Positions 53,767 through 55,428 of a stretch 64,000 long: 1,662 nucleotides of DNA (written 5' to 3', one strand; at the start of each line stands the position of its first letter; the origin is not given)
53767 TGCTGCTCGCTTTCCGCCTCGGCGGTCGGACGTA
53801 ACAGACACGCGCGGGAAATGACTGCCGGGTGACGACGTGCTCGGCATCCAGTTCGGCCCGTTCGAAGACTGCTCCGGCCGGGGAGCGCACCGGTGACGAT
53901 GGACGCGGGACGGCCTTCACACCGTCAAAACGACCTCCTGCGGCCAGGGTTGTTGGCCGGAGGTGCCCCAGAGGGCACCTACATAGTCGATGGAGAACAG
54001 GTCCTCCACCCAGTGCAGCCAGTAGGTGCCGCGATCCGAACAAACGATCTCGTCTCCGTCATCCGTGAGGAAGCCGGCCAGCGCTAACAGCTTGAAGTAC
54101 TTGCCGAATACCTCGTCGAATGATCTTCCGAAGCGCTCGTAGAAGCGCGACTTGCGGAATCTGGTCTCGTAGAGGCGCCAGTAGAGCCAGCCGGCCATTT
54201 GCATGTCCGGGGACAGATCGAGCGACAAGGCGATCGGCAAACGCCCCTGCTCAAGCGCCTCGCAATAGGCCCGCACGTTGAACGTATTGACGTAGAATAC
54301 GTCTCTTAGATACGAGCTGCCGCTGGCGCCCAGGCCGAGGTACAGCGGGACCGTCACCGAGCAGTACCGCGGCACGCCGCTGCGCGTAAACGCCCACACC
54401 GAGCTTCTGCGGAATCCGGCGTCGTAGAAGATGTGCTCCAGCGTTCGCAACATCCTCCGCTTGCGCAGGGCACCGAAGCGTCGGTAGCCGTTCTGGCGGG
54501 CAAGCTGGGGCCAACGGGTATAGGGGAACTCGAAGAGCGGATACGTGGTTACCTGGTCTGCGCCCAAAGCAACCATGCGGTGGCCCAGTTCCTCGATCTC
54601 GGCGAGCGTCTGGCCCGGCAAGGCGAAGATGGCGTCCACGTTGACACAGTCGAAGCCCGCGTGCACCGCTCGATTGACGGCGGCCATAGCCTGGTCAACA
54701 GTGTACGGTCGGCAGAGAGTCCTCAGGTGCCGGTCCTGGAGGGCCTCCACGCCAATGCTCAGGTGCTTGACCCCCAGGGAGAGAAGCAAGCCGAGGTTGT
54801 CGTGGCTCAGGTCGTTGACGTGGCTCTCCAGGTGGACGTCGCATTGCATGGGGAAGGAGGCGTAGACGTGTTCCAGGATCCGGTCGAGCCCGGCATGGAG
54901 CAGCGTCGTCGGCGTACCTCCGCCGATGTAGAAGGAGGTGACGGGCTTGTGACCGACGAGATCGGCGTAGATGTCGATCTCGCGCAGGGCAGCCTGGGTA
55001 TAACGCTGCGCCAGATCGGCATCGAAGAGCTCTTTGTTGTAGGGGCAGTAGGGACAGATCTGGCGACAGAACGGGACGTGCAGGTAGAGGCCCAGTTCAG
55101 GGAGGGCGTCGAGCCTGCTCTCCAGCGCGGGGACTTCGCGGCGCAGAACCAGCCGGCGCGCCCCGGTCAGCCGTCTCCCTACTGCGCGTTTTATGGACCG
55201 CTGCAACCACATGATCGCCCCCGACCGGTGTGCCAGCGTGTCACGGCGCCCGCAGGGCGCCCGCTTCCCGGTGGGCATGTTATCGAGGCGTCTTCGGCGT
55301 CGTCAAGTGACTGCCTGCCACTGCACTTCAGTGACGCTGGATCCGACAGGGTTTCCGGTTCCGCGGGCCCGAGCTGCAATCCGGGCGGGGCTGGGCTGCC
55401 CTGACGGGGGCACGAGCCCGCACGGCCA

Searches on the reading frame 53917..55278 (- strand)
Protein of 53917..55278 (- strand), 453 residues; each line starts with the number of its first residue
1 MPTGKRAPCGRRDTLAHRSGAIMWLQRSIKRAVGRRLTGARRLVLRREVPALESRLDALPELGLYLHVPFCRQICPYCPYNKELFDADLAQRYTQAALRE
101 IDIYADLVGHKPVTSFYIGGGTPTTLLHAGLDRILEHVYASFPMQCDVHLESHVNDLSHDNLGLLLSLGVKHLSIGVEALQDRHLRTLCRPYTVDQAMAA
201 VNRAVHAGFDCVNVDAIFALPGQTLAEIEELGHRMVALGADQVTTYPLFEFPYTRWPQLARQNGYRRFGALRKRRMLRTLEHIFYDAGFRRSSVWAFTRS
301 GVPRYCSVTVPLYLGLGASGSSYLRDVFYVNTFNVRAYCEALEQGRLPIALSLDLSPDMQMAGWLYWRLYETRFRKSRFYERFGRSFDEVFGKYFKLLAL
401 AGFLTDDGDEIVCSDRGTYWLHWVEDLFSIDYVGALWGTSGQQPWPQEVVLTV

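Call 66: search_protein_families(library=ncbifam, max_evalue=0.01, proteins=[window:53917-55278:-])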
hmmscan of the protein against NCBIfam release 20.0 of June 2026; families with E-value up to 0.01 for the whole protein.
window:53917-55278:- (453 aa): 18 families
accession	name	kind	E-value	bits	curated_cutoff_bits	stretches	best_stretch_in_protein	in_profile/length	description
NF006385.0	PRK08629.1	equivalog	1.2e-52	179.2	355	1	64-420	55-405/439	coproporphyrinogen III oxidase family protein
TIGR04107.1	rSAM_HutW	equivalog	5.8e-41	140.7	400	1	64-421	42-407/419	heme anaerobic degradation radical SAM methyltransferase ChuW/HutW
NF006067.1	PRK08208.1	equivalog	6.4e-41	140.7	380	1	61-424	35-410/427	STM4012 family radical SAM protein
TIGR00539.1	hemN_rel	equivalog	1.9e-38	132.5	205.4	1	64-400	3-341/361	radical SAM family heme chaperone HemW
TIGR03994.1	rSAM_HemZ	equivalog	4.6e-33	114.9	321.4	1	53-248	76-276/401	coproporphyrinogen dehydrogenase HemZ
TIGR00538.1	hemN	equivalog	4.8e-32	111.4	324.95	1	62-252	50-244/454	oxygen-independent coproporphyrinogen III oxidase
NF005133.0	PRK06582.1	equivalog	9.1e-23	80.9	597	1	61-248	11-199/390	coproporphyrinogen III oxidase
NF006060.0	PRK08207.1-3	equivalog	1.8e-20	73.2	653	1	62-246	150-342/477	coproporphyrinogen III oxidase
NF006064.0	PRK08207.2-2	equivalog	9.5e-20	71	504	1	60-245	143-335/465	coproporphyrinogen III oxidase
NF004567.0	PRK05904.1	equivalog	5.9e-19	68.5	355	1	64-231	9-175/353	coproporphyrinogen III oxidase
NF006061.0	PRK08207.1-4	equivalog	2e-16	59.9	702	1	60-230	172-350/501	coproporphyrinogen III oxidase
NF006062.0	PRK08207.1-5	equivalog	4.9e-15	55.3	1007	1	63-246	150-341/476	coproporphyrinogen III oxidase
NF006066.0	PRK08207.2-5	equivalog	2.8e-14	52.6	1117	1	59-247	188-383/518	coproporphyrinogen III oxidase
NF006063.0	PRK08207.2-1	equivalog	4.7e-14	51.9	1074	1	62-231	193-369/518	coproporphyrinogen III oxidase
NF006059.0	PRK08207.1-1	equivalog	4.8e-13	48.6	1012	1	61-226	171-344/496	coproporphyrinogen III oxidase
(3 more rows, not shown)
